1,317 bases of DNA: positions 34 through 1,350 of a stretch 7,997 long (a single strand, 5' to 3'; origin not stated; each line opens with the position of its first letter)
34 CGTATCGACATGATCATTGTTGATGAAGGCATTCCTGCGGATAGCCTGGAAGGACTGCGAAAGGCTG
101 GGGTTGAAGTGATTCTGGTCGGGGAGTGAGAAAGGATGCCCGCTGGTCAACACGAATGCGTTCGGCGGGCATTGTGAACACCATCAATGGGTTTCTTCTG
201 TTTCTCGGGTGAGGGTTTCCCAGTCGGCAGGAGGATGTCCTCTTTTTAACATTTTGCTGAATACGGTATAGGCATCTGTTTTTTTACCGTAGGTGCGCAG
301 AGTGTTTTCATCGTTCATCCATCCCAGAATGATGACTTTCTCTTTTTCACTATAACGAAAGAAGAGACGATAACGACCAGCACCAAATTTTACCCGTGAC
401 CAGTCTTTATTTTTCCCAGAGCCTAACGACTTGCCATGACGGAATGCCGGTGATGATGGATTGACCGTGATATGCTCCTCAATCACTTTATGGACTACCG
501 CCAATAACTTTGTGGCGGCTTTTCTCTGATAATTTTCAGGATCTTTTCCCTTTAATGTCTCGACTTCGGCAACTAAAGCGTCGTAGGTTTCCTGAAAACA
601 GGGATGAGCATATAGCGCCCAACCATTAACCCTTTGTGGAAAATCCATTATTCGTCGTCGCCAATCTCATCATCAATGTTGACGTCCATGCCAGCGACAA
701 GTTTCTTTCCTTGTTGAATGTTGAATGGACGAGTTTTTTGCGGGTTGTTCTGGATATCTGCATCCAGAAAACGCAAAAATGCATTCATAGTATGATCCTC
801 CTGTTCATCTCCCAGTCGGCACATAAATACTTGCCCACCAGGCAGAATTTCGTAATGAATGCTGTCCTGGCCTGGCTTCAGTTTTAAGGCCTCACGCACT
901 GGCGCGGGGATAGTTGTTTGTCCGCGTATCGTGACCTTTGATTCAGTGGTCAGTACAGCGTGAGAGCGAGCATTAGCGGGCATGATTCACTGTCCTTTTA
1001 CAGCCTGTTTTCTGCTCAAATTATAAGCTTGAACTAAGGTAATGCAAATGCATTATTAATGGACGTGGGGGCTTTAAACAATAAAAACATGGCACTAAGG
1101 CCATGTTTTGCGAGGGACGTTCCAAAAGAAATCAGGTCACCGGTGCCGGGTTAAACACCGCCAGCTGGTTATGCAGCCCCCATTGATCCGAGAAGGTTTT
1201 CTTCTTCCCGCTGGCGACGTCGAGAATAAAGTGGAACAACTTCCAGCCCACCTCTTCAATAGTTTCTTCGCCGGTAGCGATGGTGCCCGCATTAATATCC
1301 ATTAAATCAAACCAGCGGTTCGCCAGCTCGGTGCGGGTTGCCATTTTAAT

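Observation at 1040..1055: Perfect 16-bp palindrome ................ overlapping the predicted prlF -35 region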

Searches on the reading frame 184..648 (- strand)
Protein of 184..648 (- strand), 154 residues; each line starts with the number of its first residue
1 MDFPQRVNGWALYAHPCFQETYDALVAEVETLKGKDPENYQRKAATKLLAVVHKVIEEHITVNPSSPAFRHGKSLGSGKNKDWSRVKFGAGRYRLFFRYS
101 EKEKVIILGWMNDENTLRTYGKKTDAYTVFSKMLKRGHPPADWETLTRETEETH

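Call 47: search_solved_structures(query=window:184-648:-, max_evalue=1)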
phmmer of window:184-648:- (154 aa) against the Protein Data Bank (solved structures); distinct sequences matched with E-value up to 1: 5.
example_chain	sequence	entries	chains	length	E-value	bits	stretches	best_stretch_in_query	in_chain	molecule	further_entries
3pg0_A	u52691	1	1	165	0.0023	21.2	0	74-103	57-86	ThreeFoil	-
4qc6_A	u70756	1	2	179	0.36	14.1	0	106-144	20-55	Bifunctional AAC/APH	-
6ao4_A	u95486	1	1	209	0.8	12.9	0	14-78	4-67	Gasdermin-D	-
5wqt_A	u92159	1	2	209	0.83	12.9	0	14-78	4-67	Gasdermin-D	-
1hqz_1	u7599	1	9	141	0.87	12.8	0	83-136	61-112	ACTIN-BINDING PROTEIN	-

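Call 59: search_protein_families(proteins=[window:184-648:-], library=ncbifam, max_evalue=0.01)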
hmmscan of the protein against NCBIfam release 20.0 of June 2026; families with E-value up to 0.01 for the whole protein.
window:184-648:- (154 aa): 0 families

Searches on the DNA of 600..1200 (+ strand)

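Call 6: search_dna_similar(query=window:600-1200:+, collection=ecoli_genomes, mode=near, max_rows=10, rows=spread)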
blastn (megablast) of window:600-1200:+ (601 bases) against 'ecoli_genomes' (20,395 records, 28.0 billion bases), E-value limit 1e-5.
Records with a match: 5356; places in all: 5369; records where one place covers at least 80% of the query: 5152.
Genomes with a match: 5356 of 5426; with a place that covers at least 80% of the query: 5152. Places per genome that has any: lowest 1, median 1, highest 4. On chromosomes: 5368 places; on plasmids: 1.
Best place of each record, by identity: >=99% 3965; 95-99% 1388; 90-95% 3.
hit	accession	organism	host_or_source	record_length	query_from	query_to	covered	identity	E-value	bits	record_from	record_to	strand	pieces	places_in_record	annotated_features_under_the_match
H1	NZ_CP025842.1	Escherichia coli strain 720632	Homo sapiens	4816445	1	601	100%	100.0%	0e+0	1110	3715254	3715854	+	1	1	prlF: type II toxin-antitoxin system antitoxin PrlF | garD: galactarate dehydratase | yhaV: type II toxin-antitoxin system ribonuclease toxin YhaV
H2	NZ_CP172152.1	Escherichia coli strain GF31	chicken meat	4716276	1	601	100%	100.0%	0e+0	1110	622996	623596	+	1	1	prlF: type II toxin-antitoxin system antitoxin PrlF | garD: galactarate dehydratase | yhaV: type II toxin-antitoxin system ribonuclease toxin YhaV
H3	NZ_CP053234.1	Escherichia coli strain SCU-106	Homo sapiens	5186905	1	601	100%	99.7%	0e+0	1130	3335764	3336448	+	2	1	type II toxin-antitoxin system PrlF family antitoxin | garD: galactarate dehydratase | yhaV: type II toxin-antitoxin system ribonuclease toxin YhaV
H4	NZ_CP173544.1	Escherichia coli strain 98206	Homo sapiens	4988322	1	601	100%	99.7%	0e+0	1099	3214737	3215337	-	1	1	prlF: type II toxin-antitoxin system antitoxin PrlF | garD: galactarate dehydratase | yhaV: type II toxin-antitoxin system ribonuclease toxin YhaV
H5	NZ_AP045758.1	Escherichia coli strain 23CRST001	Homo sapiens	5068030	1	601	100%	99.7%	0e+0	1099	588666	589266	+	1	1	prlF: type II toxin-antitoxin system antitoxin PrlF | garD: galactarate dehydratase | yhaV: type II toxin-antitoxin system ribonuclease toxin YhaV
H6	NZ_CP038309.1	Escherichia coli O157:H7 strain Show KS 470-1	cattle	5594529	1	601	100%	99.3%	0e+0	1088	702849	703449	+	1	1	prlF: type II toxin-antitoxin system antitoxin PrlF | garD: galactarate dehydratase | yhaV: type II toxin-antitoxin system ribonuclease toxin YhaV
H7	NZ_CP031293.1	Escherichia coli strain EC17GD31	Homo sapiens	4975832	1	601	100%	99.2%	0e+0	1083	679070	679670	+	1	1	prlF: type II toxin-antitoxin system antitoxin PrlF | garD: galactarate dehydratase | yhaV: type II toxin-antitoxin system ribonuclease toxin YhaV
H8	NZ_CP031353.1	Escherichia coli O145 strain RM9154-C1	Cattle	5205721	1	601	100%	98.0%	0e+0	1042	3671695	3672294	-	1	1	prlF: type II toxin-antitoxin system antitoxin PrlF | garD: galactarate dehydratase | yhaV: type II toxin-antitoxin system ribonuclease toxin YhaV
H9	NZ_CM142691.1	Escherichia coli strain UID2309220027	Homo sapiens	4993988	1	601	100%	97.8%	0e+0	1038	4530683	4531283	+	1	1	prlF: type II toxin-antitoxin system antitoxin PrlF | garD: galactarate dehydratase | yhaV: type II toxin-antitoxin system ribonuclease toxin YhaV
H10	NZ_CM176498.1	Escherichia coli strain Eco_23-2678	African Green Monkey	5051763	532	601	12%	97.1%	2e-23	119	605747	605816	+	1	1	garD: galactarate dehydratase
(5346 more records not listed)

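Call 55: search_dna_similar(query=window:1033-1062:+, collection=ecoli_genomes, mode=near, max_rows=8, rows=spread, max_evalue=10)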
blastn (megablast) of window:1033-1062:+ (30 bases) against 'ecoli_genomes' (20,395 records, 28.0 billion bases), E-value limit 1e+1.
Records with a match: 4982; places in all: 4986; records where one place covers at least 80% of the query: 4982.
Genomes with a match: 4982 of 5426; with a place that covers at least 80% of the query: 4982. Places per genome that has any: lowest 1, median 1, highest 4. On chromosomes: 4985 places; on plasmids: 1.
Best place of each record, by identity: >=99% 4982.
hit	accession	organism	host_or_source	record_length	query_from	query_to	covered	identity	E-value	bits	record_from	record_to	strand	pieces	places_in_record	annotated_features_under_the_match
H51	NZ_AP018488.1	Escherichia coli O157:H7 strain PV15-279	Homo sapiens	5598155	1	30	100%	100.0%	1e-6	57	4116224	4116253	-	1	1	none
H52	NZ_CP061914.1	Escherichia coli strain SMBL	Goat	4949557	1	30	100%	100.0%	1e-6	57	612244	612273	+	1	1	none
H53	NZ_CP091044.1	Escherichia coli strain STEC346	pork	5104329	1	30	100%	100.0%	1e-6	57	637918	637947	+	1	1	none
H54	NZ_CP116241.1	Escherichia coli strain 7.1994/NIST0056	avian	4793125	1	30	100%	100.0%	1e-6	57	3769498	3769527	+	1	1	none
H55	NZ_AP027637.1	Escherichia coli strain PSJ-23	Homo sapiens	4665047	1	30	100%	100.0%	1e-6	57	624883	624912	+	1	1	none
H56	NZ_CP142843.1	Escherichia coli strain SX45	Sheep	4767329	1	30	100%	100.0%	1e-6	57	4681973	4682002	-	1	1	none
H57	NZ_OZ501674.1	Escherichia coli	Homo sapiens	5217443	1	30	100%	100.0%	1e-6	57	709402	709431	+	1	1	none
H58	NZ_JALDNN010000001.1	Escherichia coli strain EC2641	disinfected tableware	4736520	3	30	93%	100.0%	1e-5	53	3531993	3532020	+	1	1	none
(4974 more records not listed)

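Call 56: search_dna_similar(query=window:1056-1085:+, collection=ecoli_genomes, mode=near, max_rows=8, rows=spread, max_evalue=10)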
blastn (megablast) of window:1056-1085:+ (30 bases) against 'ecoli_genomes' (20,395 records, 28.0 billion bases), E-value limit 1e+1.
Records with a match: 3275; places in all: 3276; records where one place covers at least 80% of the query: 3275.
Genomes with a match: 3275 of 5426; with a place that covers at least 80% of the query: 3275. Places per genome that has any: lowest 1, median 1, highest 2. On chromosomes: 3276 places; on plasmids: 0.
Best place of each record, by identity: >=99% 3275.
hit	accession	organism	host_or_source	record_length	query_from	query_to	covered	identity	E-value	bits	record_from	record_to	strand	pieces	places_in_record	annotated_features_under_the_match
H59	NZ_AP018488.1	Escherichia coli O157:H7 strain PV15-279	Homo sapiens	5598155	1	30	100%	100.0%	1e-6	57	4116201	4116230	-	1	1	none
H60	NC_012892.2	Escherichia coli BL21(DE3) strain BL21(DE3)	-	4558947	1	30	100%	100.0%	1e-6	57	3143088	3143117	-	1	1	none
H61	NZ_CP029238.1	Escherichia coli strain CJ236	Homo sapiens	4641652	1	30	100%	100.0%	1e-6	57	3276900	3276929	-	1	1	none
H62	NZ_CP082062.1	Escherichia coli strain MS20674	Homo sapiens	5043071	1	30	100%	100.0%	1e-6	57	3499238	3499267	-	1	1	none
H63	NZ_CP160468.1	Escherichia coli strain PEC1009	Wild bird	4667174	1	30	100%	100.0%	1e-6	57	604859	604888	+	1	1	none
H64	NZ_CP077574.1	Escherichia coli O111:H8 strain 7-54 11A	bovine feces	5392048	1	30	100%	100.0%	1e-6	57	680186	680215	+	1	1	none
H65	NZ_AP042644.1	Escherichia coli strain OkiPb01707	bovine feces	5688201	1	30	100%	100.0%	1e-6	57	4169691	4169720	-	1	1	none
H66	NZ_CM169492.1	Escherichia coli strain EC09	Homo sapiens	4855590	1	30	100%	100.0%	1e-6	57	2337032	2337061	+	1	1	none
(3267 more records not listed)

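Call 72: get_annotated_region(hit=H3, flank=100)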
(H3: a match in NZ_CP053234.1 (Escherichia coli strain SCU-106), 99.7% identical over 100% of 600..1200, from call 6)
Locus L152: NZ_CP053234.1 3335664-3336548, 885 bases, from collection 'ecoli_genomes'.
description: Escherichia coli strain SCU-106 chromosome, complete genome
organism: Escherichia coli strain SCU-106 (NCBI taxid 562)
replicon: chromosome; assembly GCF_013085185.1
host: Homo sapiens; source: rectal swab from healthy college student; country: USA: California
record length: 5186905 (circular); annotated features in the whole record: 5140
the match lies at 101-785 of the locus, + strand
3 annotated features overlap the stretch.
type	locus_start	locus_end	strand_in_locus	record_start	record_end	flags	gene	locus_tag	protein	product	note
CDS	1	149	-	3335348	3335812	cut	yhaV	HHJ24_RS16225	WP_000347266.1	type II toxin-antitoxin system ribonuclease toxin YhaV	-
CDS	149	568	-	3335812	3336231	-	-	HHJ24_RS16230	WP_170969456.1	type II toxin-antitoxin system PrlF family antitoxin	-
CDS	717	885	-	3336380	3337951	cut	garD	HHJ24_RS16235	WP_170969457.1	galactarate dehydratase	-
